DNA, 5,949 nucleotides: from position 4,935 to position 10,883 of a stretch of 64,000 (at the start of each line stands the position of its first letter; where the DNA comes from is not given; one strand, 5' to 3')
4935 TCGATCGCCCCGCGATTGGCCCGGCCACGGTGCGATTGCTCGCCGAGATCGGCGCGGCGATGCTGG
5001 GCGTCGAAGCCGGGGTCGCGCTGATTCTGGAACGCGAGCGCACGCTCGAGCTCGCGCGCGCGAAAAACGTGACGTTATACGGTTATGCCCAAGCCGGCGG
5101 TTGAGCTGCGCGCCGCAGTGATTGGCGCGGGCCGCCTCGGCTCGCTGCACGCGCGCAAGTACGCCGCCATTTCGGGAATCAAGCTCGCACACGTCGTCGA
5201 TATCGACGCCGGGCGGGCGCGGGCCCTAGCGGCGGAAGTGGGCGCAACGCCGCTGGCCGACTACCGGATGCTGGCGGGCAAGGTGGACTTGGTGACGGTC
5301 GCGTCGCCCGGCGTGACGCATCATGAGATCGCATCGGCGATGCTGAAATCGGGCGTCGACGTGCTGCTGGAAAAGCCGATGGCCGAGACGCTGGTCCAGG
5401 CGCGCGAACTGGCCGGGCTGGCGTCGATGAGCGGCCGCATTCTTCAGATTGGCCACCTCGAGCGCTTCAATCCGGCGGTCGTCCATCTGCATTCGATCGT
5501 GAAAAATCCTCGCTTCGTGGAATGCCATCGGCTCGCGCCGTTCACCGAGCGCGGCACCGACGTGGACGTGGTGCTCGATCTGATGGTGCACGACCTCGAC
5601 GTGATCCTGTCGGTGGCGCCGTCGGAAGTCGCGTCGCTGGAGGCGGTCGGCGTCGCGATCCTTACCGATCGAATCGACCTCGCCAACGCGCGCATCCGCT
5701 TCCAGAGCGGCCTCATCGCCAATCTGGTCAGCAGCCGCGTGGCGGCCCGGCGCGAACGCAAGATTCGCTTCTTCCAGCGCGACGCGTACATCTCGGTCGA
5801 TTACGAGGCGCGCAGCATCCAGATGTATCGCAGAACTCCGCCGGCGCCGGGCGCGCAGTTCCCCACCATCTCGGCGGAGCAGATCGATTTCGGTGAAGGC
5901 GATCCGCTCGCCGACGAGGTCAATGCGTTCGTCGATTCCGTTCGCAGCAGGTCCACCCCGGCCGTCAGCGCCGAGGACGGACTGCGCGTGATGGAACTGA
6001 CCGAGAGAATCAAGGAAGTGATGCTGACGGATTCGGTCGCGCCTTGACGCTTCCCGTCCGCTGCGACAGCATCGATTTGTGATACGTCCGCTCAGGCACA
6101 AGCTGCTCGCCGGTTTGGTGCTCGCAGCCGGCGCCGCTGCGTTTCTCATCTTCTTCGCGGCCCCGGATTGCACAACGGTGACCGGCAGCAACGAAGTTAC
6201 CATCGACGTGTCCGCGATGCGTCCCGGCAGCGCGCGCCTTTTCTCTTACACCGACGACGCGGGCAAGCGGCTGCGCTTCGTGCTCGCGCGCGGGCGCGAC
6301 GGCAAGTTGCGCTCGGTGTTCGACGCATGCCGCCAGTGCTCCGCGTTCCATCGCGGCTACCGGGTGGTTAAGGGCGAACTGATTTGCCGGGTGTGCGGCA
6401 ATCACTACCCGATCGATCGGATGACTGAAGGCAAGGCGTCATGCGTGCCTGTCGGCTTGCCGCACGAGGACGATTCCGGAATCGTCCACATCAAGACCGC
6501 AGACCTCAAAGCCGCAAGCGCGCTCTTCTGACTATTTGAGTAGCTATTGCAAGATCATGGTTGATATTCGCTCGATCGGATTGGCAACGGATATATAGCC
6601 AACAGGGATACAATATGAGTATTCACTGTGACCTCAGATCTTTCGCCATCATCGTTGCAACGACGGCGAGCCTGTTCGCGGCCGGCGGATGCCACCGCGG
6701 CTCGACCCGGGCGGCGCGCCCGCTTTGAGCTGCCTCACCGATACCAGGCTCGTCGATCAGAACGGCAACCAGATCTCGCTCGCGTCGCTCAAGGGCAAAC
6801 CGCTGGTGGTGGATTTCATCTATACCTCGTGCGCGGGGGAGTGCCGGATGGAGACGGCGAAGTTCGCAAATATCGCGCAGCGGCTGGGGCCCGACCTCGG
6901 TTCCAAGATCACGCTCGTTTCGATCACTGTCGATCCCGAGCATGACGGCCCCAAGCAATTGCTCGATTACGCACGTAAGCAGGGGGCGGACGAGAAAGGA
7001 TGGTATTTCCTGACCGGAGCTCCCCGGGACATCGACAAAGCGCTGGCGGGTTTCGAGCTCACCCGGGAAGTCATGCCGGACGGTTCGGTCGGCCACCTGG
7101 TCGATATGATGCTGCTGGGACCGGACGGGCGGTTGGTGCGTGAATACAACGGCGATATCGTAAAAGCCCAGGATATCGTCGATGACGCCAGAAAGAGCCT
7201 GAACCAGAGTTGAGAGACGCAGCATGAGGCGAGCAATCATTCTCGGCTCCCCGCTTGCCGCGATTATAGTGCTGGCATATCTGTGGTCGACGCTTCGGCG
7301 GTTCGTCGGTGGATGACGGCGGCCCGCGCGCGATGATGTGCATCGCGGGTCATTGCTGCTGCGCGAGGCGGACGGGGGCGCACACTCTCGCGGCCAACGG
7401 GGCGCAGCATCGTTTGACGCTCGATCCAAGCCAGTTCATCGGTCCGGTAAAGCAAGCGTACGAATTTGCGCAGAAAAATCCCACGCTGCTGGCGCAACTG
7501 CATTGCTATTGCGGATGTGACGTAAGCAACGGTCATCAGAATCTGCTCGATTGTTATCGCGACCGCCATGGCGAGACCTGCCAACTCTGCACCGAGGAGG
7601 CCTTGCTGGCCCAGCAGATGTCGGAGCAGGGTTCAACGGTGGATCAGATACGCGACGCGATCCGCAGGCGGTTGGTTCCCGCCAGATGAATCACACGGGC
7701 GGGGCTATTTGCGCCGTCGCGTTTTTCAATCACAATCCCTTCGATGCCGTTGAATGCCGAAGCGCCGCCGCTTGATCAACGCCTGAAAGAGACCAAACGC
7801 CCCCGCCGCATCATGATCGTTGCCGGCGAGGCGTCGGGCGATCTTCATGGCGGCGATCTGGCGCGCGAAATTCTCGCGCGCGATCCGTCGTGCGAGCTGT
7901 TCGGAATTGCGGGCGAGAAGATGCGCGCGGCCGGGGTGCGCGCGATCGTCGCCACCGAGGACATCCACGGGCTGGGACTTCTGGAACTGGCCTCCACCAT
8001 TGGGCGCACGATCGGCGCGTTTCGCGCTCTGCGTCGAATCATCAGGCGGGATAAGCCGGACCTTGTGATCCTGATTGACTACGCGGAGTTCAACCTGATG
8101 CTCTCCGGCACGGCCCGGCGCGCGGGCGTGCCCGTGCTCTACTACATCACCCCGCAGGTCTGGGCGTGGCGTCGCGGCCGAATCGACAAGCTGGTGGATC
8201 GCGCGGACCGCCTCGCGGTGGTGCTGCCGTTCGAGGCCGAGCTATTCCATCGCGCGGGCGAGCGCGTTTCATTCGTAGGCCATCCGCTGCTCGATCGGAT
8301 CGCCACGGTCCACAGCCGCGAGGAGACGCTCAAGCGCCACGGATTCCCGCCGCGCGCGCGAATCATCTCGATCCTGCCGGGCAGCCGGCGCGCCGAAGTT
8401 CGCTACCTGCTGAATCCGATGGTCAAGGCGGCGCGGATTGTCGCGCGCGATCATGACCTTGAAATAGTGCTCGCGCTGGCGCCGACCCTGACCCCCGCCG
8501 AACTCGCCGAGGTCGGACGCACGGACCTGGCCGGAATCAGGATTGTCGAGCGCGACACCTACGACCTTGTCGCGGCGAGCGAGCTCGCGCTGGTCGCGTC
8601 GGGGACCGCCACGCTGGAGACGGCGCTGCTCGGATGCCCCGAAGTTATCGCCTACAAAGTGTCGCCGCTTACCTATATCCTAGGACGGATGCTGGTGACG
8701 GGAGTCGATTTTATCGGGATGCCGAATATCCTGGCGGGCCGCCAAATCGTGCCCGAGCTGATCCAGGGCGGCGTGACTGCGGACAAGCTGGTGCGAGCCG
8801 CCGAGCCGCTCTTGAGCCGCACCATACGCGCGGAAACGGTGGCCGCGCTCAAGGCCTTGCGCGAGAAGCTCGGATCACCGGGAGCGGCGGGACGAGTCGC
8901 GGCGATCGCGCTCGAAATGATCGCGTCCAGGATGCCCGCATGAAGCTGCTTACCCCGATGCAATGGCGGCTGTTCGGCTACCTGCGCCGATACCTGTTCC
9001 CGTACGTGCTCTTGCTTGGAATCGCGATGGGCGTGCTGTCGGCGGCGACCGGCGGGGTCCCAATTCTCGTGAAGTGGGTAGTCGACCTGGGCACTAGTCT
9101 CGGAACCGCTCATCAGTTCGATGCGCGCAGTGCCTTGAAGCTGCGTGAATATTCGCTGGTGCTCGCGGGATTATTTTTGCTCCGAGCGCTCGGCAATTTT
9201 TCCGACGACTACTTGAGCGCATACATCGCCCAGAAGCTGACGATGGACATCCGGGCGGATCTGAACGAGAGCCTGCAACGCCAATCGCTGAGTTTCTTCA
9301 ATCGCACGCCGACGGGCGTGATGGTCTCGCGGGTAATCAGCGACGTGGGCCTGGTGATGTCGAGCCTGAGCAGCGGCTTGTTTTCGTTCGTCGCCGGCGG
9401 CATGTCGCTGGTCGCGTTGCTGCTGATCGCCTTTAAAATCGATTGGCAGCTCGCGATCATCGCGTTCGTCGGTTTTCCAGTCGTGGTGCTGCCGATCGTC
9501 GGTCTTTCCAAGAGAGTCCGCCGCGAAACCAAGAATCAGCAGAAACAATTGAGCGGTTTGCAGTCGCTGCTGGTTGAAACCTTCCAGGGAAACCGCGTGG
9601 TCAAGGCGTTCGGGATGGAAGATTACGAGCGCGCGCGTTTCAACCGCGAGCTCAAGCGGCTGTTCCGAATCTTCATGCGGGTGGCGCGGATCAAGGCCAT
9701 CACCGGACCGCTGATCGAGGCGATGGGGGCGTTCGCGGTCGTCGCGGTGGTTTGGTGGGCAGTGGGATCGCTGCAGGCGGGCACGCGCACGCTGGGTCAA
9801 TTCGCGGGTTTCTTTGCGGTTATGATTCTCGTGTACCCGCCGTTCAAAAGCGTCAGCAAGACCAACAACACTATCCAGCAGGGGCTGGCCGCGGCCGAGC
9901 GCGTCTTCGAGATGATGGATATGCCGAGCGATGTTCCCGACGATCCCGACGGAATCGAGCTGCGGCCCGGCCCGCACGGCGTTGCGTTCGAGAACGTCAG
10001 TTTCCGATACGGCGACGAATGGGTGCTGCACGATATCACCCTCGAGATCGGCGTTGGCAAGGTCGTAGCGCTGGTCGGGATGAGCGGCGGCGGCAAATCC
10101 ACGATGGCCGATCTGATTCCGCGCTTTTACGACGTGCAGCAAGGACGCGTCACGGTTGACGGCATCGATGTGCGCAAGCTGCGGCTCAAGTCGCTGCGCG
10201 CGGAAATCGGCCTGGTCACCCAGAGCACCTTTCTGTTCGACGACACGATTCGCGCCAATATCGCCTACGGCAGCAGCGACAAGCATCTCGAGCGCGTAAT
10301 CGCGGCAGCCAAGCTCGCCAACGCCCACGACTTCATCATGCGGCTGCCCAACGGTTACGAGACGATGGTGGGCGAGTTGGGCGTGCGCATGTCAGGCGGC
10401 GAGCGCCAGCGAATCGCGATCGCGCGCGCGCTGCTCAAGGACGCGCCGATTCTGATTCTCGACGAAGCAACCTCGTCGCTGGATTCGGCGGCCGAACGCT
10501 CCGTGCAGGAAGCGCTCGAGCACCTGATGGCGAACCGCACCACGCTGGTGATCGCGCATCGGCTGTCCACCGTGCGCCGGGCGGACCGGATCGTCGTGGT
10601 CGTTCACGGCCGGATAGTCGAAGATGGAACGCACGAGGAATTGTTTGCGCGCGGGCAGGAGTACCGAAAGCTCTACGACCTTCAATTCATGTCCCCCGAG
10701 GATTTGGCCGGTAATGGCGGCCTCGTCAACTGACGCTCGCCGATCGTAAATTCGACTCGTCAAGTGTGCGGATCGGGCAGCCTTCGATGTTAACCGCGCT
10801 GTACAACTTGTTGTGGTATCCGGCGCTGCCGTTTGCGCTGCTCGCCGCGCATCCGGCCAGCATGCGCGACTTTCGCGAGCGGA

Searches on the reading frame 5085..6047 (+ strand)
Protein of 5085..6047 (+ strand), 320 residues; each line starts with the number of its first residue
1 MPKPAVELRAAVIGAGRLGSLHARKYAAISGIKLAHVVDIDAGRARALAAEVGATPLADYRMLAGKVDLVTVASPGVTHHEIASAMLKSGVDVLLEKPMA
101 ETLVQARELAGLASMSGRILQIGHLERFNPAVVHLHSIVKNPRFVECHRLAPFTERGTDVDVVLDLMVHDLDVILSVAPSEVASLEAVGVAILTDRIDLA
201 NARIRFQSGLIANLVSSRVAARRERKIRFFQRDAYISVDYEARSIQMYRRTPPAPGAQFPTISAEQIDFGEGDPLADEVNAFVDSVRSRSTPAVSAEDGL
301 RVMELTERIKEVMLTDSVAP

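Call 44: search_protein_families(library=pfam, proteins=[window:5085-6047:+], max_evalue=0.00001)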
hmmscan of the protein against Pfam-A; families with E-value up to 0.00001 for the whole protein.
window:5085-6047:+ (320 aa): 2 families
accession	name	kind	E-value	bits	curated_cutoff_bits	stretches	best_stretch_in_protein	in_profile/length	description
PF01408.29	GFO_IDH_MocA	-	3.6e-25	89.4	24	1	8-124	1-120/120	Oxidoreductase family, NAD-binding Rossmann fold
PF22725.1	GFO_IDH_MocA_C3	-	1.1e-07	32.3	27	1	132-229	16-116/124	GFO/IDH/MocA C-terminal domain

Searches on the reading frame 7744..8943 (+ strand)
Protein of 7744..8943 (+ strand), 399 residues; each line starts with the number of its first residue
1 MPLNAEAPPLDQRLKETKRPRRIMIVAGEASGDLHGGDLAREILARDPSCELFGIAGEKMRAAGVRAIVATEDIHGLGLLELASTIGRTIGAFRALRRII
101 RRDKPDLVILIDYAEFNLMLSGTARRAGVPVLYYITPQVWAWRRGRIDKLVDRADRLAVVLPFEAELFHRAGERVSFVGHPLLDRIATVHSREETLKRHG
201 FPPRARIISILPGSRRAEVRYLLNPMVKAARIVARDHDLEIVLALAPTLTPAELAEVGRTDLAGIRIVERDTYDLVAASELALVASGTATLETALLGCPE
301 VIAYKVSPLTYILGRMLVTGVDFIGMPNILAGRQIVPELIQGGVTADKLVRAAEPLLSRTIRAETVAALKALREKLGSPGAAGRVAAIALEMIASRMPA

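Call 44: search_protein_families(library=pfam, proteins=[window:7744-8943:+], max_evalue=0.00001)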
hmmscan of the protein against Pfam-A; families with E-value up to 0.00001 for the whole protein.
window:7744-8943:+ (399 aa): 1 family
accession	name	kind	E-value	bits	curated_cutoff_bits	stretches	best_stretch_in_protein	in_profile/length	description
PF02684.21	LpxB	-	2.1e-90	303.8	22.6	1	23-375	1-357/374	Lipid-A-disaccharide synthetase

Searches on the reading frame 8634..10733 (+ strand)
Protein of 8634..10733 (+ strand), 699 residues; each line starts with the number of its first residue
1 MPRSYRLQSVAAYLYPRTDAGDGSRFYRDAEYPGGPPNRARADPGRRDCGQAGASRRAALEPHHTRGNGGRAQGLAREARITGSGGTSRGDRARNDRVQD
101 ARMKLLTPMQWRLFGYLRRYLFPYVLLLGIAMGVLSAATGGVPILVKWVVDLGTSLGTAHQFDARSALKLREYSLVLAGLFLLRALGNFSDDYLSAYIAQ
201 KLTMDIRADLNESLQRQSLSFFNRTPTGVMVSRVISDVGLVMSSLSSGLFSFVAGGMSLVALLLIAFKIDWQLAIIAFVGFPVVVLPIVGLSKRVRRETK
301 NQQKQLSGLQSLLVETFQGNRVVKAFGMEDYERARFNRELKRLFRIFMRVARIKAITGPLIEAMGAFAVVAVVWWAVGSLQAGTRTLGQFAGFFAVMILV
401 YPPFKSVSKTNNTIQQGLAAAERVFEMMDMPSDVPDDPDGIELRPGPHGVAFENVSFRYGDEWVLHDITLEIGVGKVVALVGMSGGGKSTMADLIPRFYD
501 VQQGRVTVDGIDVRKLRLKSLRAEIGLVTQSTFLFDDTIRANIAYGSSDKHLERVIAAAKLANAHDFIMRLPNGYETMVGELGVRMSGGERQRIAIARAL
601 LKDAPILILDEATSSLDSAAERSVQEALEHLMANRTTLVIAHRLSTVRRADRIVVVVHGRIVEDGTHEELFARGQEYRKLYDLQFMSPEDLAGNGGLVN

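Call 44: search_protein_families(library=pfam, proteins=[window:8634-10733:+], max_evalue=0.00001)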
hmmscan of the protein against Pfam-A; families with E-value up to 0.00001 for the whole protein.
window:8634-10733:+ (699 aa): 3 families
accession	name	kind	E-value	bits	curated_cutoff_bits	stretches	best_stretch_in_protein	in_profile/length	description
PF00664.28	ABC_membrane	-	4.7e-46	158.1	28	1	133-398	5-268/274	ABC transporter transmembrane region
PF00005.33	ABC_tran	-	5.4e-29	102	25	1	465-614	1-137/137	ABC transporter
PF02463.25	SMC_N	-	3.3e-08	33.7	40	1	506-658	111-213/220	RecF/RecN/SMC N terminal domain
